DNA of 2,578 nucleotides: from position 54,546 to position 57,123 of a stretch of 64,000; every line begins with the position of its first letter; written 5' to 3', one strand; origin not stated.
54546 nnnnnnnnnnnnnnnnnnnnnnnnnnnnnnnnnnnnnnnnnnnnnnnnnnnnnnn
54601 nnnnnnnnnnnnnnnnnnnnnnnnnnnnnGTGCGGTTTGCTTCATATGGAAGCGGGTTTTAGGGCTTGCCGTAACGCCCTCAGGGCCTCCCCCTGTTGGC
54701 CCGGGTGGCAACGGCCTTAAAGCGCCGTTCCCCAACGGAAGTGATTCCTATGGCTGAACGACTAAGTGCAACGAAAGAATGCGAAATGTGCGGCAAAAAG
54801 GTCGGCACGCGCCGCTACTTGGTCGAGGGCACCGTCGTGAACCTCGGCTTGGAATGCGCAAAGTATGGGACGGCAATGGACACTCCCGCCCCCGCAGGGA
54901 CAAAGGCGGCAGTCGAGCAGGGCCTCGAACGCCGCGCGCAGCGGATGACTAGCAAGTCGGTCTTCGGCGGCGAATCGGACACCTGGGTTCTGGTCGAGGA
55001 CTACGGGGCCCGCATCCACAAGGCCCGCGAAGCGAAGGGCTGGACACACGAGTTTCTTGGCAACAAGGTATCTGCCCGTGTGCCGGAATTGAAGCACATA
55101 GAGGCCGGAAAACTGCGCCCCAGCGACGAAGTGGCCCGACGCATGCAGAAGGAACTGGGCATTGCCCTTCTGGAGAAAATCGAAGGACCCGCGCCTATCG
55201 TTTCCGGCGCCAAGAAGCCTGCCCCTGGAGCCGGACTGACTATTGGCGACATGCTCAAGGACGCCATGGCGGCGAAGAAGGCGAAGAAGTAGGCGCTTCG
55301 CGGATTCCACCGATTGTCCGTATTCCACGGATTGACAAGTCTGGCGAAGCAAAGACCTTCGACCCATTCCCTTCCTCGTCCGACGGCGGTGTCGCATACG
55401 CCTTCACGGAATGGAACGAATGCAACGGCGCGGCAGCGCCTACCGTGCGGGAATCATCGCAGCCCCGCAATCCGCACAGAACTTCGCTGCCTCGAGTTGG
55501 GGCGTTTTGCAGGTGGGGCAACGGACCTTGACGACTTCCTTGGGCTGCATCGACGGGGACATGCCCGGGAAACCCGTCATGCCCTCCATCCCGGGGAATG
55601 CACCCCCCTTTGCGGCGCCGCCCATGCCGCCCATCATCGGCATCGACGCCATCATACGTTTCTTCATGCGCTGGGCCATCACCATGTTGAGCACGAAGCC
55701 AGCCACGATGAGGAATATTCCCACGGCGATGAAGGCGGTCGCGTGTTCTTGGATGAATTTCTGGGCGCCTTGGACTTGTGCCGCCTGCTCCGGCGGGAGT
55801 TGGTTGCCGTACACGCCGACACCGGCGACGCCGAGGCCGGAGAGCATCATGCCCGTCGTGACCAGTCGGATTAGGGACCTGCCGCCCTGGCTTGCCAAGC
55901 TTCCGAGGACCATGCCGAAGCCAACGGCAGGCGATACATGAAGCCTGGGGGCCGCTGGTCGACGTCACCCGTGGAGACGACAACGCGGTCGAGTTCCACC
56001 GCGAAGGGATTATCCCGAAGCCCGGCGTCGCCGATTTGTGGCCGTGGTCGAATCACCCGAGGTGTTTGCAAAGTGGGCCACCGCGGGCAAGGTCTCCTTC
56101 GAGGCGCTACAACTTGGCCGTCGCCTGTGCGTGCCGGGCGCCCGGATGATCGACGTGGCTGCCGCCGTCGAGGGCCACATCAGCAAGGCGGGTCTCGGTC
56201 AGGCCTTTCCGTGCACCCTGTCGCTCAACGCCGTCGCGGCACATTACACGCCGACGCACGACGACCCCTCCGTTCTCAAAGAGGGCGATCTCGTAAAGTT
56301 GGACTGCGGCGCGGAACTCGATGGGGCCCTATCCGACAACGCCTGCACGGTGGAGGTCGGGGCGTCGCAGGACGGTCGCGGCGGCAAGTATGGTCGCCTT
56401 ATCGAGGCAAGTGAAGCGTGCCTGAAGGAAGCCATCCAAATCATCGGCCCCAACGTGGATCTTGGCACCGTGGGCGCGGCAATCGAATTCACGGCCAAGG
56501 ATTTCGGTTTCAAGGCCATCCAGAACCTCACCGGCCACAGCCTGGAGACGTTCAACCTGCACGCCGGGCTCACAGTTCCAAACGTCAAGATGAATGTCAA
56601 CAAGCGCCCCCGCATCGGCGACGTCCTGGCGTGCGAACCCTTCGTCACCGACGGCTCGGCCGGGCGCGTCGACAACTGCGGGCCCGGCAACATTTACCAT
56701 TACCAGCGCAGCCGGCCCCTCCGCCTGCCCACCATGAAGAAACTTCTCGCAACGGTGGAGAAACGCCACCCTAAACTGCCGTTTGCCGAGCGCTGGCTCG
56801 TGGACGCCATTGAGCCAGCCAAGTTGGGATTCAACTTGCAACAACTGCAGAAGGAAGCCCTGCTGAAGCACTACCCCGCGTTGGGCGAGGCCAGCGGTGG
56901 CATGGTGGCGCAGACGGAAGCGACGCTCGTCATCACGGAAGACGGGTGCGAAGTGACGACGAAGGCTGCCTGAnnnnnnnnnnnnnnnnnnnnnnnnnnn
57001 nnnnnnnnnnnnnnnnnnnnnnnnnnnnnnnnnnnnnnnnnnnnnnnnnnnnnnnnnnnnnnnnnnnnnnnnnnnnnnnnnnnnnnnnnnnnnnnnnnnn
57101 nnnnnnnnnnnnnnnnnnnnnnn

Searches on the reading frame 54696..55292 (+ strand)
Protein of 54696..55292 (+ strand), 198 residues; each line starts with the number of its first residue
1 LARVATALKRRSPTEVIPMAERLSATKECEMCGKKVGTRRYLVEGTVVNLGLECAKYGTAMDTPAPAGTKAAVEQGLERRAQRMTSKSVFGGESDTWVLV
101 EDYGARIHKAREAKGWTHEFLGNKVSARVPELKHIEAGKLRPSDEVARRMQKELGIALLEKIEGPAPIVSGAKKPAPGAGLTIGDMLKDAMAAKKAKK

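Call 63: search_protein_families(library=pfam, proteins=[window:54696-55292:+], max_evalue=0.01)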
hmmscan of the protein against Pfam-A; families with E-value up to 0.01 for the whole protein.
window:54696-55292:+ (198 aa): 2 families
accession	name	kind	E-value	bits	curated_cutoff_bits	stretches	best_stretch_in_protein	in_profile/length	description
PF13560.12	HTH_31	-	2.2e-05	25.1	27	1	103-150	2-50/64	Helix-turn-helix domain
PF01381.28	HTH_3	-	0.00013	22.4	23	1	107-159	1-53/55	Helix-turn-helix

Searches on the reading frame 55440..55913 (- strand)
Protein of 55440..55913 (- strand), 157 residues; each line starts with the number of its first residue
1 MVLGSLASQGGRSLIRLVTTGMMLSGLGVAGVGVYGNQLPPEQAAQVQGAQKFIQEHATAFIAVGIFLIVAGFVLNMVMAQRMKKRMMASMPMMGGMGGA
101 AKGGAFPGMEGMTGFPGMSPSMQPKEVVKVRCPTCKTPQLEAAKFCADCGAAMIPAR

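Call 63: search_protein_families(library=pfam, proteins=[window:55440-55913:-], max_evalue=0.01)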
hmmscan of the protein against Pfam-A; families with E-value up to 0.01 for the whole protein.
window:55440-55913:- (157 aa): 5 families
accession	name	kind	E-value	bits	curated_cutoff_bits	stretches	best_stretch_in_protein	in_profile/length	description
PF13248.11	Zn_ribbon_3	-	0.0013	18.6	27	1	129-151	2-24/26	zinc-ribbon domain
PF12773.13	DZR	-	0.0014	19.2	27.3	1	131-150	26-45/45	Double zinc ribbon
PF00335.26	Tetraspanin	-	0.0045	17.1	32.1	1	18-88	8-76/225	Tetraspanin family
PF12172.15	zf-ChsH2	-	0.006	16.8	23.2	1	130-151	12-33/37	ChsH2, rubredoxin-like zinc ribbon domain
PF13240.11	Zn_Ribbon_1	-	0.0092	16.2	25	0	132-152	2-22/23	zinc-ribbon domain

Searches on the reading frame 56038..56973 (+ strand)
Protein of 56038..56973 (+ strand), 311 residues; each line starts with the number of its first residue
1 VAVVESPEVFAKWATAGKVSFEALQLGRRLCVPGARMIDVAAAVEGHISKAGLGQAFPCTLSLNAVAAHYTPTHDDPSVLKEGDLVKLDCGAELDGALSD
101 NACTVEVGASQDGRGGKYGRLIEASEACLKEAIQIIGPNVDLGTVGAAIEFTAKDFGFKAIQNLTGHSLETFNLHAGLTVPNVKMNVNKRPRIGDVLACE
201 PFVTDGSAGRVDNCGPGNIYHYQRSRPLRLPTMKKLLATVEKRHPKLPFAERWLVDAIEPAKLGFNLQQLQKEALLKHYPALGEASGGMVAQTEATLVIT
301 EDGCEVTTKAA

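Call 14: search_protein_families(library=pfam, proteins=[window:56038-56973:+])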
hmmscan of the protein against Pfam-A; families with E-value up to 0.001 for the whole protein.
window:56038-56973:+ (311 aa): 1 family
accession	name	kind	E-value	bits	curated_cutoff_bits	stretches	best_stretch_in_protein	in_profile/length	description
PF00557.29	Peptidase_M24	-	1.6e-24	87.3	23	1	15-204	5-190/208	Metallopeptidase family M24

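Call 17: find_homologous_proteins(query=window:56038-56973:+, max_evalue=1e-20)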
Query window:56038-56973:+ (311 aa): 701 proteins with E <= 1e-20 among 5697 candidates; the best 120 are listed.
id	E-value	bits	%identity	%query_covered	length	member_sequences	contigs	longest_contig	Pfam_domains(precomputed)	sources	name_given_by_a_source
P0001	8.1e-189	644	91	99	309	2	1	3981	PF00557.30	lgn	-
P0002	6.8e-185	631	90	99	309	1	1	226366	PF00557.30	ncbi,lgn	ncbi:MAG: type II methionyl aminopeptidase [bacterium]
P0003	1.1e-182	624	88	99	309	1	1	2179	PF00557.30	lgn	-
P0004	8.4e-180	615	89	97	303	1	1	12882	PF00557.30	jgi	-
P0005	1.4e-162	558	82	99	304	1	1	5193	PF00557.30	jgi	jgi:methionyl aminopeptidase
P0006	1.6e-162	558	82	98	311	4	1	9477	PF00557.30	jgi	jgi:methionyl aminopeptidase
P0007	5.7e-161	553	76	99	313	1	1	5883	PF00557.30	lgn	-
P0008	6.9e-161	553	80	100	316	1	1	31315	PF00557.30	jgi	jgi:methionyl aminopeptidase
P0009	3.3e-160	550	79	100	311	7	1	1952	PF00557.30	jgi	jgi:methionyl aminopeptidase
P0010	9.1e-160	549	80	99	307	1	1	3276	PF00557.30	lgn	-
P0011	4.7e-159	547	79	98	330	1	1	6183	PF00557.30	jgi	jgi:methionyl aminopeptidase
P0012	5.1e-159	546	78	99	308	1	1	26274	PF00557.30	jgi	-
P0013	6.0e-159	546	81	99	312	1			PF00557.30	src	-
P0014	6.8e-159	546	79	99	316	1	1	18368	PF00557.30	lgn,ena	-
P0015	1.1e-158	545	79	99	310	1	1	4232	PF00557.30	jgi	jgi:methionyl aminopeptidase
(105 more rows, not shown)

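Call 19: find_encoding_contigs(protein=P0002, flank=10000, max_places=3)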
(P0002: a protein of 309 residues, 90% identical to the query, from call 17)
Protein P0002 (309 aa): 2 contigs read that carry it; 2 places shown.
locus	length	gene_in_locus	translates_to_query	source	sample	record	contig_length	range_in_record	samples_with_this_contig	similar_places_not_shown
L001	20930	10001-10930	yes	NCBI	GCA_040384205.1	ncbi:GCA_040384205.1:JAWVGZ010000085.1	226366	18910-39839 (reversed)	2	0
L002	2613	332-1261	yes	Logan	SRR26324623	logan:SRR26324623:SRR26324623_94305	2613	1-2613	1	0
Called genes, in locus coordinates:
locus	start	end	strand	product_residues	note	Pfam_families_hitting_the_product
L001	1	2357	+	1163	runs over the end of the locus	PF17803:Cadherin_4, PF17963:Big_9, PF17892:Cadherin_5, PF17963:Big_9, PF18911:PKD_4, PF22352:K319L-like_PKD, PF00801:PKD, PF18911:PKD_4, +3 more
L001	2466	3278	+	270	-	PF19479:DUF6015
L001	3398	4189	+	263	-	-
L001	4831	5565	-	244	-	-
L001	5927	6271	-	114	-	-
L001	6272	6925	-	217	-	-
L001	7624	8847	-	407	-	PF16450:Prot_ATP_ID_OB_C, PF00004:AAA, PF07724:AAA_2 (faint), PF07728:AAA_5 (weak), PF17862:AAA_lid_3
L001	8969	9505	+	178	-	-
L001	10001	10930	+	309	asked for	PF00557:Peptidase_M24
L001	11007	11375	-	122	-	-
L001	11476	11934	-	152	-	PF12680:SnoaL_2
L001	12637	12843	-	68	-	-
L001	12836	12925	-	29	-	-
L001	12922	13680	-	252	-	PF00011:HSP20, PF17886:ArsA_HSP20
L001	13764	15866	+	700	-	-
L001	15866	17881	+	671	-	PF00493:MCM (faint), PF01078:Mg_chelatase, PF05496:RuvB_N (faint), PF00004:AAA (faint), PF00158:Sigma54_activat (weak), PF20436:LonB_AAA-LID, PF05362:Lon_C (weak), PF13541:ChlI, +2 more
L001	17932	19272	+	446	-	-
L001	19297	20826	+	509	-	PF00289:Biotin_carb_N, PF02222:ATP-grasp, PF02786:CPSase_L_D2, PF07478:Dala_Dala_lig_C, PF02785:Biotin_carb_C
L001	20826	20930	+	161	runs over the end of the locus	PF00364:Biotin_lipoyl, PF25917:BSH_RND (weak), PF25973:BSH_CzcB (faint), PF25984:BSH_YknX (weak)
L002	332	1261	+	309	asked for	PF00557:Peptidase_M24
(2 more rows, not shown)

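Call 28: find_encoding_contigs(protein=P0001, flank=10000, max_places=4)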
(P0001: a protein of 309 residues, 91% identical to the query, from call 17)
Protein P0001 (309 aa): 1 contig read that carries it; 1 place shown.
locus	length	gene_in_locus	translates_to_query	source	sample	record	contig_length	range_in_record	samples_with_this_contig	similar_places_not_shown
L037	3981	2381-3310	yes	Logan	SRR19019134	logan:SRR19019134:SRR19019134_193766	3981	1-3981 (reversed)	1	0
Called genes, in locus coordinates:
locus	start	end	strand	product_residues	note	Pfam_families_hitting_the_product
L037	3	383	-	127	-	?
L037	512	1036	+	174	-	PF01381:HTH_3 (weak)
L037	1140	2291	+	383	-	-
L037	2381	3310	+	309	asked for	PF00557:Peptidase_M24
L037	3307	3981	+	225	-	?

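Call 29: find_encoding_contigs(protein=P0004, flank=10000, max_places=4)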
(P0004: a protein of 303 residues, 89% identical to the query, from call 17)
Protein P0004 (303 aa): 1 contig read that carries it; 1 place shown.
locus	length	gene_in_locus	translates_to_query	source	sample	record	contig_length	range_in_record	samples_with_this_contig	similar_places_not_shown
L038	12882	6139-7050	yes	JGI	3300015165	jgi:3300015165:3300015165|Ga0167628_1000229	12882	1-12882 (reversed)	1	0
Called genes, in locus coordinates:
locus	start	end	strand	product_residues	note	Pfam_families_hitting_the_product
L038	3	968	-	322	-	?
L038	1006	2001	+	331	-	PF02678:Pirin, PF05726:Pirin_C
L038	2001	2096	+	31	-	-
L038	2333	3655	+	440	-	PF01979:Amidohydro_1, PF07969:Amidohydro_3 (weak)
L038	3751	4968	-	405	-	PF16450:Prot_ATP_ID_OB_C, PF07724:AAA_2 (weak), PF00004:AAA, PF07728:AAA_5 (weak), PF17862:AAA_lid_3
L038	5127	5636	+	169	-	-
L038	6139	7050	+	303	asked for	PF00557:Peptidase_M24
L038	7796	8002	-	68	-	-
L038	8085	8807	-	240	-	PF00011:HSP20, PF17886:ArsA_HSP20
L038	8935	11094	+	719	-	-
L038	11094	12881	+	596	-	?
